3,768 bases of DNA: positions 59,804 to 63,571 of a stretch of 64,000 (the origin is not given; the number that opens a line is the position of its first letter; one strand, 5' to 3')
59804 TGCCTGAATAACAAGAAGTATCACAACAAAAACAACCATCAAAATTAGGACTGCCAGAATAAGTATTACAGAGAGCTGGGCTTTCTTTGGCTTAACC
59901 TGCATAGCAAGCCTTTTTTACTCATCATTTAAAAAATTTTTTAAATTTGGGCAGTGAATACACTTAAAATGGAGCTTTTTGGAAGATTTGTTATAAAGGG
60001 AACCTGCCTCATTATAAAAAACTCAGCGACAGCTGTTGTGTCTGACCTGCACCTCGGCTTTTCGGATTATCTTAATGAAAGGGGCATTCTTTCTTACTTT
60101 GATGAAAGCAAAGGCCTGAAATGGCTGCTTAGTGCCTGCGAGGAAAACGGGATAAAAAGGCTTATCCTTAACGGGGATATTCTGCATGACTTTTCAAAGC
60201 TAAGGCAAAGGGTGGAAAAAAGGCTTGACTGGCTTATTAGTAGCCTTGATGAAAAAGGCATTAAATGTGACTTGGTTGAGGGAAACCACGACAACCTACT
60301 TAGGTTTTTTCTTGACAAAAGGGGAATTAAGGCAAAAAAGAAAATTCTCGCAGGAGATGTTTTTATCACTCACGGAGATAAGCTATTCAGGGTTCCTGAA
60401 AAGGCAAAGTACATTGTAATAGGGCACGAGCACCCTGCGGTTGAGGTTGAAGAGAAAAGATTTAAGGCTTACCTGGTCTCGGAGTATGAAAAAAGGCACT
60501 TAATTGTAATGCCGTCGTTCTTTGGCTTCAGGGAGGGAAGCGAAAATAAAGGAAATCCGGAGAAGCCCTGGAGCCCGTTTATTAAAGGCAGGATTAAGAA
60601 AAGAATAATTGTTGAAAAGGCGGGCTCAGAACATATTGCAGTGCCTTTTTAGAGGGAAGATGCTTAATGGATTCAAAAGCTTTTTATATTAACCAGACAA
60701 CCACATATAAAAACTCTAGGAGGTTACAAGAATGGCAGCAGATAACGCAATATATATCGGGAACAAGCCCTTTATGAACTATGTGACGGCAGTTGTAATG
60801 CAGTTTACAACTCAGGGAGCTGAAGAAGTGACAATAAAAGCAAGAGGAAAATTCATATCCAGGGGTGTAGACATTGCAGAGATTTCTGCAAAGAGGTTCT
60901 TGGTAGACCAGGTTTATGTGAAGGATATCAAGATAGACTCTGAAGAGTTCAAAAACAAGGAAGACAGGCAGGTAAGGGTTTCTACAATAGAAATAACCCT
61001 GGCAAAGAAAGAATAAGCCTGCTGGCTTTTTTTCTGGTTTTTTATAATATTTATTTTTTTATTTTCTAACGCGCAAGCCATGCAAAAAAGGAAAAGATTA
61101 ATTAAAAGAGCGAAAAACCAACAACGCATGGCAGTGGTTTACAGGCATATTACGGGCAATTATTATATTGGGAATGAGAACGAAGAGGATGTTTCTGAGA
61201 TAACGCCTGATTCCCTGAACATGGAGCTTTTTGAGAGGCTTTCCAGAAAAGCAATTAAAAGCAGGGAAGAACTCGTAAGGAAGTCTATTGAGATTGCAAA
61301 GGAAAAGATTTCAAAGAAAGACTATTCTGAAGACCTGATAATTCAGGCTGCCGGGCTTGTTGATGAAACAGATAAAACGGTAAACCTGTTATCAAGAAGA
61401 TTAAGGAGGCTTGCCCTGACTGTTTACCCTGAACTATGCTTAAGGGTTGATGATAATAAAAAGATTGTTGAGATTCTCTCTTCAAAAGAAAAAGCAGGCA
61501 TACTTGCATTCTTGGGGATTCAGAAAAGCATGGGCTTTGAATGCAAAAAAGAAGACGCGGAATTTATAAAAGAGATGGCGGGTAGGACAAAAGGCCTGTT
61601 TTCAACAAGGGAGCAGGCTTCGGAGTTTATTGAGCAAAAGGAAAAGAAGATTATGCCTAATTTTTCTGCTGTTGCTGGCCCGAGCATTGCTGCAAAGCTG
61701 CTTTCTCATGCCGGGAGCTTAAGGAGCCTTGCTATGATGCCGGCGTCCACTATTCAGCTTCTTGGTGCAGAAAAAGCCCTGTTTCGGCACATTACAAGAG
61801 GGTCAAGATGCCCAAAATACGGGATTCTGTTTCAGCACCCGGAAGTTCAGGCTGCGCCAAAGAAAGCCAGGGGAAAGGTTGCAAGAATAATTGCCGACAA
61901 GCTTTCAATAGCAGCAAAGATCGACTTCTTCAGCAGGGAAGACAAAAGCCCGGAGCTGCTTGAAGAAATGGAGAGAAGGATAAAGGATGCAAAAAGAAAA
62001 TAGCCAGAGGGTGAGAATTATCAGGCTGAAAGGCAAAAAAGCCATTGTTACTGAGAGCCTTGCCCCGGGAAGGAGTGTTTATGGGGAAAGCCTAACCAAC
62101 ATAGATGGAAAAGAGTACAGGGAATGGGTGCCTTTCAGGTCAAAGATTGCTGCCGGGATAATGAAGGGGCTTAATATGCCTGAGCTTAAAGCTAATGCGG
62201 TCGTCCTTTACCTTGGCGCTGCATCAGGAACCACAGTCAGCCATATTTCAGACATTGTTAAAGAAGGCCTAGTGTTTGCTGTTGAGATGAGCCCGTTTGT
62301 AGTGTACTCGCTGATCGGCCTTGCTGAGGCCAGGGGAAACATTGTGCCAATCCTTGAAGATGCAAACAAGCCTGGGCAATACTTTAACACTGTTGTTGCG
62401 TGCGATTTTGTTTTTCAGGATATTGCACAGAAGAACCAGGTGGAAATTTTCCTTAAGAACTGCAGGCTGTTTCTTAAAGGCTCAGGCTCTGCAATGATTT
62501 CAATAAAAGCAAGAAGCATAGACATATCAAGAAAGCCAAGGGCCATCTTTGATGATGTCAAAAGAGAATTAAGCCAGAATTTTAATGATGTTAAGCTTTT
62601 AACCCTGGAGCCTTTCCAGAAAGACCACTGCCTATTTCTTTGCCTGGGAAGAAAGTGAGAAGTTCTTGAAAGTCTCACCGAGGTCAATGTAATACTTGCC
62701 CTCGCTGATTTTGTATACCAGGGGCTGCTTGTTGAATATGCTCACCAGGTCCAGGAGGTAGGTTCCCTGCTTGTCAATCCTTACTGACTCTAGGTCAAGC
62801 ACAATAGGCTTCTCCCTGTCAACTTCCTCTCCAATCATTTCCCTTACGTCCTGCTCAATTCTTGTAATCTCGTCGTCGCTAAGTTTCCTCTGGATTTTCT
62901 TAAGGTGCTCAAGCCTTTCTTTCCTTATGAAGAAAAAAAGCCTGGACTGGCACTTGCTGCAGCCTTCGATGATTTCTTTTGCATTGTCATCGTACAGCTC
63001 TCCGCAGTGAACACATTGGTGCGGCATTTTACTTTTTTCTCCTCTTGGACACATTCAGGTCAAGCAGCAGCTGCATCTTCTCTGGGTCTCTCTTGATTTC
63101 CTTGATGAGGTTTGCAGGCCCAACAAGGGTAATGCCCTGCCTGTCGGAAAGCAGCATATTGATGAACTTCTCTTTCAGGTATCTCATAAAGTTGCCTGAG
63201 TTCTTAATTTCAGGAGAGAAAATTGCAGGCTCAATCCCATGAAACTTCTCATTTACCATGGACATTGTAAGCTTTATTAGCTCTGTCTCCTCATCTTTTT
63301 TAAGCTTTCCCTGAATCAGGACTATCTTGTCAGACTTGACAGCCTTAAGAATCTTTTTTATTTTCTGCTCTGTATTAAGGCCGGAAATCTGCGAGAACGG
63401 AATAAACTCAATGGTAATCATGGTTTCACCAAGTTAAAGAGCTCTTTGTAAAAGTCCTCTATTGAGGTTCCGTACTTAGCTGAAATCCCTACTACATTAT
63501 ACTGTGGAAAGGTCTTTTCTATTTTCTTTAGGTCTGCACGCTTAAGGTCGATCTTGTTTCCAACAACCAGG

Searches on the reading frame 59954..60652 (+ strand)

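Call 63: search_protein_families(library=pfam, proteins=[window:59954-60652:+], max_evalue=0.001)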
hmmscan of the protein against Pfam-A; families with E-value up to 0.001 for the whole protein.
window:59954-60652:+ (232 aa): 2 families
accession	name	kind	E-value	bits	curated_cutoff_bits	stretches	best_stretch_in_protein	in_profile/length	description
PF00149.33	Metallophos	-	3.6e-06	28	21.5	1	27-142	4-116/191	Calcineurin-like phosphoesterase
PF12850.12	Metallophos_2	-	5.3e-05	23.7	27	1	27-164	4-121/154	Calcineurin-like phosphoesterase superfamily domain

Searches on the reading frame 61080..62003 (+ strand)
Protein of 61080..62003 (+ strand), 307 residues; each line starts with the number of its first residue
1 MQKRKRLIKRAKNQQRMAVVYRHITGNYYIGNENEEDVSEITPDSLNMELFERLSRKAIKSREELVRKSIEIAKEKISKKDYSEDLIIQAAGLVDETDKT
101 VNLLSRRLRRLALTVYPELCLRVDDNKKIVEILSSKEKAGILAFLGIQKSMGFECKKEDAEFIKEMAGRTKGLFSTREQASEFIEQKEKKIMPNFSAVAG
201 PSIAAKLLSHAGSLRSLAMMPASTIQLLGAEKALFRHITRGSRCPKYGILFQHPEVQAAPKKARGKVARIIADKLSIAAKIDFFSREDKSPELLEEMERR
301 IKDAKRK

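Call 63: search_protein_families(library=pfam, proteins=[window:61080-62003:+], max_evalue=0.001)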
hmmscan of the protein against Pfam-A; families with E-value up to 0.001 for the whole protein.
window:61080-62003:+ (307 aa): 1 family
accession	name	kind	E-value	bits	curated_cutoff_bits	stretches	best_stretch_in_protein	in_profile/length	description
PF01798.23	Nop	-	3.4e-49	167.8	25.4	1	93-302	1-227/228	snoRNA binding domain, fibrillarin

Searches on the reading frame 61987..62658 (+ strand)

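Call 63: search_protein_families(library=pfam, proteins=[window:61987-62658:+], max_evalue=0.001)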
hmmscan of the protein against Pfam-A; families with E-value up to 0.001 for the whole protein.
window:61987-62658:+ (223 aa): 1 family
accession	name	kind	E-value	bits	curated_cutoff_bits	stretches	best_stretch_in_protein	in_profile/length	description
PF01269.23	Fibrillarin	-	3.5e-76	255.8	27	1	3-219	4-223/227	Fibrillarin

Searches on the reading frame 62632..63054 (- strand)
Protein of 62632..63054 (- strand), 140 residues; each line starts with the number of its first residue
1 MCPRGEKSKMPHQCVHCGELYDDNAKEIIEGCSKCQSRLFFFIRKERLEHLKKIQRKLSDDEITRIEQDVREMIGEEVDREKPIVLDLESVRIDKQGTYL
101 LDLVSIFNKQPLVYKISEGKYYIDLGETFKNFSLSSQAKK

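Call 63: search_protein_families(library=pfam, proteins=[window:62632-63054:-], max_evalue=0.001)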
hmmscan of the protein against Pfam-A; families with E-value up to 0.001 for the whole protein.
window:62632-63054:- (140 aa): 2 families
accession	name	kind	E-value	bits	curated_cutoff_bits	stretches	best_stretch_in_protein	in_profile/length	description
PF09845.14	OapC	-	3e-20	73.3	23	1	11-130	1-132/133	Origin-associated protein OapC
PF22289.1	DmmA-like_C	-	0.00095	19.5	27.4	0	13-40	3-29/44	Dimethylamine monooxygenase subunit DmmA-like, C-terminal domain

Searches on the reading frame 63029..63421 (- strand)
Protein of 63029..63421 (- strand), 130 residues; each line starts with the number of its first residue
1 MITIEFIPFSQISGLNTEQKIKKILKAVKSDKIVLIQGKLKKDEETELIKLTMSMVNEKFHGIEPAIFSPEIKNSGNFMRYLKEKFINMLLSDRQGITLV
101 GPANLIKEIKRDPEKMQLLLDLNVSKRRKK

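Call 63: search_protein_families(library=pfam, proteins=[window:63029-63421:-], max_evalue=0.001)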
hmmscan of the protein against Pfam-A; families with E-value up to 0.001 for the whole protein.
window:63029-63421:- (130 aa): 1 family
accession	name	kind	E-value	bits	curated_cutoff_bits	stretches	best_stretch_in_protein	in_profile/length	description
PF09846.14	OapB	-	2.7e-16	59.9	27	1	14-117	3-100/104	Origin-associated protein OapB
